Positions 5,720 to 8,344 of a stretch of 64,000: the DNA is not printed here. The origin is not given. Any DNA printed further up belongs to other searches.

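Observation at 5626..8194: Candidate novel signalling system: RRE(PqqD-like)-site-2-protease-2xCAP membrane protein with a downstream 6-Cys zinc-ribbon ORF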

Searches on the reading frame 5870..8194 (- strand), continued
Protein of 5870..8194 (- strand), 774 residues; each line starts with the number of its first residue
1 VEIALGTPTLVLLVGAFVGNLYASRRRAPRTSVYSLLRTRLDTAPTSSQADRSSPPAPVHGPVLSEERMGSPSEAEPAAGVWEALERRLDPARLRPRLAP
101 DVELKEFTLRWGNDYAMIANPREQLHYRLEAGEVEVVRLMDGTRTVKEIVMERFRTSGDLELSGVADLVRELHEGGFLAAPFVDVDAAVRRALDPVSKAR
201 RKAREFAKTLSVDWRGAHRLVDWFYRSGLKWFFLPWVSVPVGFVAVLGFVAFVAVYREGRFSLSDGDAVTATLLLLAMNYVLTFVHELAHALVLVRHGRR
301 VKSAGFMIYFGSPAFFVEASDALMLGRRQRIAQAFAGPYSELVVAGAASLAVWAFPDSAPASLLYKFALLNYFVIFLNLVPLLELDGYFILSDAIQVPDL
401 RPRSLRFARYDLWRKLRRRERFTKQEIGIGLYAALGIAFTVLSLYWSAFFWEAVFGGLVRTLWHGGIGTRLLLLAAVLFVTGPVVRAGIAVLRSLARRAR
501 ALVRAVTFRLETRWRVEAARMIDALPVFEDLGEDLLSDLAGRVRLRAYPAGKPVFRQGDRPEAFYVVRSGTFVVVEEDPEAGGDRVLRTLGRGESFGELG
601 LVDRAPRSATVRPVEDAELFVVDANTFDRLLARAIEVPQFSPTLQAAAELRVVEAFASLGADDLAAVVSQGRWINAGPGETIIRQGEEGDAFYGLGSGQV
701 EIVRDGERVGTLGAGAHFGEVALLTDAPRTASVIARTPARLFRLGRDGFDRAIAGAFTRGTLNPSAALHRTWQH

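Call 60: find_encoding_contigs(protein=P0422, flank=6000, max_places=1)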
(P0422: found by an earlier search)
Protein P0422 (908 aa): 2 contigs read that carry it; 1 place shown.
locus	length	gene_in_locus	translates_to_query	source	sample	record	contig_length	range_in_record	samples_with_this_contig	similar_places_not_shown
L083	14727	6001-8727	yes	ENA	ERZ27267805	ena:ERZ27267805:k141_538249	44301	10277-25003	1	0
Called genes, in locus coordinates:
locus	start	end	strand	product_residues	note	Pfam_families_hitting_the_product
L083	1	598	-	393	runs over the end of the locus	PF01321:Creatinase_N, PF00557:Peptidase_M24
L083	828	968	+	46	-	-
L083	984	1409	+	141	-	PF04140:ICMT, PF04191:PEMT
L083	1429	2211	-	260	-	PF00487:FA_desaturase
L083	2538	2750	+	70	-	-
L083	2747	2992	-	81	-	PF19301:LigXa_C (weak)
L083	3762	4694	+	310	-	PF13371:TPR_9 (faint), PF07719:TPR_2 (faint), PF13181:TPR_8 (faint), PF13428:TPR_14 (faint), PF13432:TPR_16 (faint), PF00515:TPR_1 (faint), PF13431:TPR_17 (faint)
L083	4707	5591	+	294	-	PF05114:MbnB_TglH_ChrH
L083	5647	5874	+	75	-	PF14407:Frankia_peptide (weak)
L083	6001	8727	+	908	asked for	PF00027:cNMP_binding, PF00578:AhpC-TSA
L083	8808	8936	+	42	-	-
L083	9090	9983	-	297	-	PF00248:Aldo_ket_red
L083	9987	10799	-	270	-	PF12974:Phosphonate-bd, PF09084:NMT1 (weak)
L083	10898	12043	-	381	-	PF02771:Acyl-CoA_dh_N, PF02770:Acyl-CoA_dh_M, PF00441:Acyl-CoA_dh_1, PF08028:Acyl-CoA_dh_2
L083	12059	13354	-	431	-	-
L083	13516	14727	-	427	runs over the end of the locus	PF00355:Rieske, PF19301:LigXa_C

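Call 64: find_encoding_contigs(protein=P0291, flank=6000, max_places=1)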
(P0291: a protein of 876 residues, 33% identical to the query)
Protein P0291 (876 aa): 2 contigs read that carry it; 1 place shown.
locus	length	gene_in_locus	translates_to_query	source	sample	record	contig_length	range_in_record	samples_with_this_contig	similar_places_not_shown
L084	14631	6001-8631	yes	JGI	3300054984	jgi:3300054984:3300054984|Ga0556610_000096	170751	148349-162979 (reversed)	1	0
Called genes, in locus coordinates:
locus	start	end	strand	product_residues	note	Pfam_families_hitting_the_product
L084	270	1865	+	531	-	PF04055:Radical_SAM, PF13353:Fer4_12 (weak)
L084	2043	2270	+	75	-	PF14407:Frankia_peptide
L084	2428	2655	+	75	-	PF14407:Frankia_peptide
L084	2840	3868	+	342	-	PF04055:Radical_SAM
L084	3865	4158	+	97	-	PF05402:PqqD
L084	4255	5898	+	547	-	PF00890:FAD_binding_2 (faint), PF01266:DAO (weak), PF01494:FAD_binding_3, PF04820:Trp_halogenase, PF05834:Lycopene_cycl (weak), PF12831:FAD_oxidored, PF13450:NAD_binding_8 (weak), PF04820:Trp_halogenase, +2 more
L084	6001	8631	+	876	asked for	PF00498:FHA, PF16697:Yop-YscD_cpl, PF00027:cNMP_binding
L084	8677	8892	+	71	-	-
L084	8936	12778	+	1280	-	PF12773:DZR, PF00211:Guanylate_cyc, PF13191:AAA_16, PF13401:AAA_22, PF13424:TPR_12, PF00515:TPR_1 (weak), PF13424:TPR_12 (weak), PF17874:TPR_MalT, +4 more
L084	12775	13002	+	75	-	PF14407:Frankia_peptide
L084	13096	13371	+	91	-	PF13542:HTH_Tnp_ISL3 (weak), PF13384:HTH_23 (weak), PF13936:HTH_38 (weak)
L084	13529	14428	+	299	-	-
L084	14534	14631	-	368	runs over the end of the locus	PF25852:DUF6242_C (faint), PF15902:Sortilin-Vps10 (faint), PF02012:BNR (faint)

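Call 65: find_encoding_contigs(protein=P0402, flank=6000, max_places=1)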
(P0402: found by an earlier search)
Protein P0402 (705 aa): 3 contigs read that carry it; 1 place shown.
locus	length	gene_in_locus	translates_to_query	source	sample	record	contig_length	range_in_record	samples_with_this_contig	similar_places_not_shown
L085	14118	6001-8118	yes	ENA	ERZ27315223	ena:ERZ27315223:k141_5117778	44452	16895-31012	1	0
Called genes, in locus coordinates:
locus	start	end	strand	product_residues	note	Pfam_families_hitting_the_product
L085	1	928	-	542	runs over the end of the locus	-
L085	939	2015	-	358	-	PF03706:LPG_synthase_TM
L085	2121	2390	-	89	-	-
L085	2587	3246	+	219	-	PF00072:Response_reg, PF00486:Trans_reg_C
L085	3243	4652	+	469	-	PF00512:HisKA (weak), PF02518:HATPase_c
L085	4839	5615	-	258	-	PF00515:TPR_1 (faint), PF07719:TPR_2 (faint), PF13424:TPR_12, PF13374:TPR_10 (weak), PF13424:TPR_12, PF13432:TPR_16 (weak), PF13374:TPR_10, PF13424:TPR_12, +4 more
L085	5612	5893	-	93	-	-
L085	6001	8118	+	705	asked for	PF00027:cNMP_binding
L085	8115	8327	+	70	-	-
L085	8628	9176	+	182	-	PF04542:Sigma70_r2, PF08281:Sigma70_r4_2, PF04545:Sigma70_r4 (weak)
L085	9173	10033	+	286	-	-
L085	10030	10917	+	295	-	PF02463:SMC_N (faint), PF00005:ABC_tran, PF13304:AAA_21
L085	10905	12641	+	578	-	-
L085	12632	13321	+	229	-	-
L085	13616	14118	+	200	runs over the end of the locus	PF00080:Sod_Cu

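Call 66: find_encoding_contigs(protein=P0407, flank=6000, max_places=1)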
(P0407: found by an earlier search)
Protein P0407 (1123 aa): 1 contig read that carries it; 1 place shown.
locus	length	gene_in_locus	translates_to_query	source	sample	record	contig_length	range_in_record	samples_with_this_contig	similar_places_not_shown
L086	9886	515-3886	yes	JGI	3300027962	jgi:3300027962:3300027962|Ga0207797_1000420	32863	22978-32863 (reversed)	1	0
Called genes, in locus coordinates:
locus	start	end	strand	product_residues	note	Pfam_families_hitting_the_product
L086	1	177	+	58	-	?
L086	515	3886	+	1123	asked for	PF00027:cNMP_binding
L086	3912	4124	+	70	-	-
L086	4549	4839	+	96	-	-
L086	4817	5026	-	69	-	-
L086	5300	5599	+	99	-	-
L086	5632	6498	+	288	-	PF01734:Patatin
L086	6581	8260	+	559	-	PF03109:ABC1, PF27536:UbiB_helical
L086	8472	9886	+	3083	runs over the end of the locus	PF00989:PAS, PF00989:PAS, PF08448:PAS_4, PF13188:PAS_8, PF13426:PAS_9, PF01590:GAF, PF13185:GAF_2, PF01590:GAF, +45 more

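Call 72: search_protein_families(library=ncbifam, proteins=[P0291, P0274], max_evalue=0.01)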
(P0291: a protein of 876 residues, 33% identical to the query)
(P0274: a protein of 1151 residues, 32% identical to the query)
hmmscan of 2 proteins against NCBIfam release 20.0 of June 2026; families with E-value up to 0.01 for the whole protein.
P0291 (876 aa): 16 families
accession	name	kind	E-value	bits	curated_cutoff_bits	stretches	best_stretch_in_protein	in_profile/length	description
NF041824.1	daptide_HExxH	equivalog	2e-51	175.3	300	1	195-538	19-347/379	daptide biosynthesis intramembrane metalloprotease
NF058543.1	ActPatMycb56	equivalog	2.1e-30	105.7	460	2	610-715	3-106/317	acetyltransferase Pat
NF041163.2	encap_f2b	equivalog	2.3e-19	69.9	400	2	604-731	72-200/450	family 2B encapsulin nanocompartment shell protein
NF008732.0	PRK11753.1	equivalog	8.2e-16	58.1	266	2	749-843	17-112/214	cAMP-activated global transcriptional regulator CRP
NF058609.1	RiPP_HExxH_LiaK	equivalog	2.5e-11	43.7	225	1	321-479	61-214/246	YydH/LiaK family epipeptide maturation metalloprotease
NF033760.1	gliding_GltG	equivalog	6.5e-10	38.2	650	1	83-153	59-127/650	adventurous gliding motility protein GltG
NF049868.1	FhaB_Rv0019c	equivalog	1.3e-09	38.3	125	1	32-119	68-156/158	FHA domain-containing protein FhaB/FipA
TIGR03896.1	cyc_nuc_ocin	subfamily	3.5e-09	36.5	161.05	2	761-834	14-91/317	bacteriocin-type transport-associated protein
NF052518.1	TransRegLdrP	equivalog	6.9e-09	36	300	1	637-703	10-74/195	transcriptional regulator LdrP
NF010499.0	PRK13918.1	equivalog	5.9e-08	32.5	274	1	759-819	16-74/205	CRP/FNR family transcriptional regulator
NF006901.0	PRK09392.1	equivalog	6.5e-08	32.2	211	1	729-843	4-117/236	transcriptional activator FtrB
TIGR03354.1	VI_FHA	hypoth_equivalog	1.1e-07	32.1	120.25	1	41-154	16-137/420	type VI secretion system-associated FHA domain protein TagH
NF050815.1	TransActFtrBCaul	equivalog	2.2e-07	30.4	300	1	597-716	3-120/251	transcriptional activator FtrB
NF007707.0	PRK10402.1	subfamily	4.6e-07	29.7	180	1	754-833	30-109/226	transcriptional regulator YeiL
NF041660.2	oxygluDhInhib_OdhI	equivalog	1.8e-05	24.6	200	1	35-120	40-126/130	oxoglutarate dehydrogenase inhibitor Odhl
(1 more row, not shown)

P0274 (1151 aa): 11 families
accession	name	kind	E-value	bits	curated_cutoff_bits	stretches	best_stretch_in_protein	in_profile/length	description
NF041824.1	daptide_HExxH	equivalog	5e-38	131.2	300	1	127-448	63-364/379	daptide biosynthesis intramembrane metalloprotease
NF058543.1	ActPatMycb56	equivalog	1.8e-26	92.7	460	2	889-990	3-104/317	acetyltransferase Pat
NF008732.0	PRK11753.1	equivalog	3.9e-21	75.5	266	2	1025-1143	16-136/214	cAMP-activated global transcriptional regulator CRP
NF041163.2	encap_f2b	equivalog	2.5e-20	73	400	2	883-1006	72-198/450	family 2B encapsulin nanocompartment shell protein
TIGR03896.1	cyc_nuc_ocin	subfamily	4.8e-15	55.7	161.05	2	888-1005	144-262/317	bacteriocin-type transport-associated protein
NF006901.0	PRK09392.1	equivalog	1.6e-13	50.6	211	2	1009-1122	7-120/236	transcriptional activator FtrB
NF058609.1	RiPP_HExxH_LiaK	equivalog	2e-10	40.7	225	1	206-364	59-214/246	YydH/LiaK family epipeptide maturation metalloprotease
NF050815.1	TransActFtrBCaul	equivalog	1e-09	38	300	1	1011-1115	11-115/251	transcriptional activator FtrB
TIGR04248.1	SCM_PqqD_rel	equivalog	0.00049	20.2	100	1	77-118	14-55/84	SynChlorMet cassette protein ScmD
NF052518.1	TransRegLdrP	equivalog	0.00089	19.3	300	0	1038-1090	5-58/195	transcriptional regulator LdrP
NF007707.0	PRK10402.1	subfamily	0.0098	15.5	180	0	1036-1118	35-118/226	transcriptional regulator YeiL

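Call 88: find_encoding_contigs(protein=P0269, flank=6000, max_places=1)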
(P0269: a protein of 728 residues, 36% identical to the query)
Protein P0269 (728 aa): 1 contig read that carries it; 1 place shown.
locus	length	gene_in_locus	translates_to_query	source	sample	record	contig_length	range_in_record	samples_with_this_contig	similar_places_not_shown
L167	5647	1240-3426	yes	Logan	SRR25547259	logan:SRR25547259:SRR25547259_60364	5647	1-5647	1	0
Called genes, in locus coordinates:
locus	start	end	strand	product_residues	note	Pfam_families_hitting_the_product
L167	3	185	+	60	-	?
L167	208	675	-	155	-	-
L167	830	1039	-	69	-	-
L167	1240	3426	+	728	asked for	PF02163:Peptidase_M50 (faint), PF00027:cNMP_binding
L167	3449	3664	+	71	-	-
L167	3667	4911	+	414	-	PF00675:Peptidase_M16, PF05193:Peptidase_M16_C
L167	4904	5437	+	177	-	PF04542:Sigma70_r2, PF08281:Sigma70_r4_2, PF04545:Sigma70_r4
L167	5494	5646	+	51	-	?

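Call 89: find_encoding_contigs(protein=P0278, flank=6000, max_places=1)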
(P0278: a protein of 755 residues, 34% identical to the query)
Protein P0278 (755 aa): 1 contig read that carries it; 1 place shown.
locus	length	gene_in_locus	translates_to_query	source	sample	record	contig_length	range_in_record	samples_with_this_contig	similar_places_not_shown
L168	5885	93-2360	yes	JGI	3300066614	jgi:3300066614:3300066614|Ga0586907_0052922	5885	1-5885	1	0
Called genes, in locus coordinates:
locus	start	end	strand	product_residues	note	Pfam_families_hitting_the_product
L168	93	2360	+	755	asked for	PF00027:cNMP_binding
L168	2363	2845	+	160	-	-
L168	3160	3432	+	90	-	-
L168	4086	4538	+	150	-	PF00011:HSP20, PF17886:ArsA_HSP20 (weak)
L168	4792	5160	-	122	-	-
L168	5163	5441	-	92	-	-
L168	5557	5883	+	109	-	?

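Call 90: find_encoding_contigs(protein=P0297, flank=6000, max_places=1)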
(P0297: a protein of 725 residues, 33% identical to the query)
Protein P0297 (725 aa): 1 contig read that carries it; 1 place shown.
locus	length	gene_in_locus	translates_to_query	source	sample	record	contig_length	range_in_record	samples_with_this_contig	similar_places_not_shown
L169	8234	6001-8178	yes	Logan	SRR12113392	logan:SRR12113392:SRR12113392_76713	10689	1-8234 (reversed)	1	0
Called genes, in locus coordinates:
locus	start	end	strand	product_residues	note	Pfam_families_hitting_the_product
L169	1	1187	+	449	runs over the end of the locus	PF08448:PAS_4 (weak), PF00512:HisKA, PF02518:HATPase_c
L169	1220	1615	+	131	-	PF01909:NTP_transf_2, PF18765:Polbeta (weak)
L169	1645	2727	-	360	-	PF04069:OpuAC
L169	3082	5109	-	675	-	PF05362:Lon_C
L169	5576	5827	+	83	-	-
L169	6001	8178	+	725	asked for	PF00027:cNMP_binding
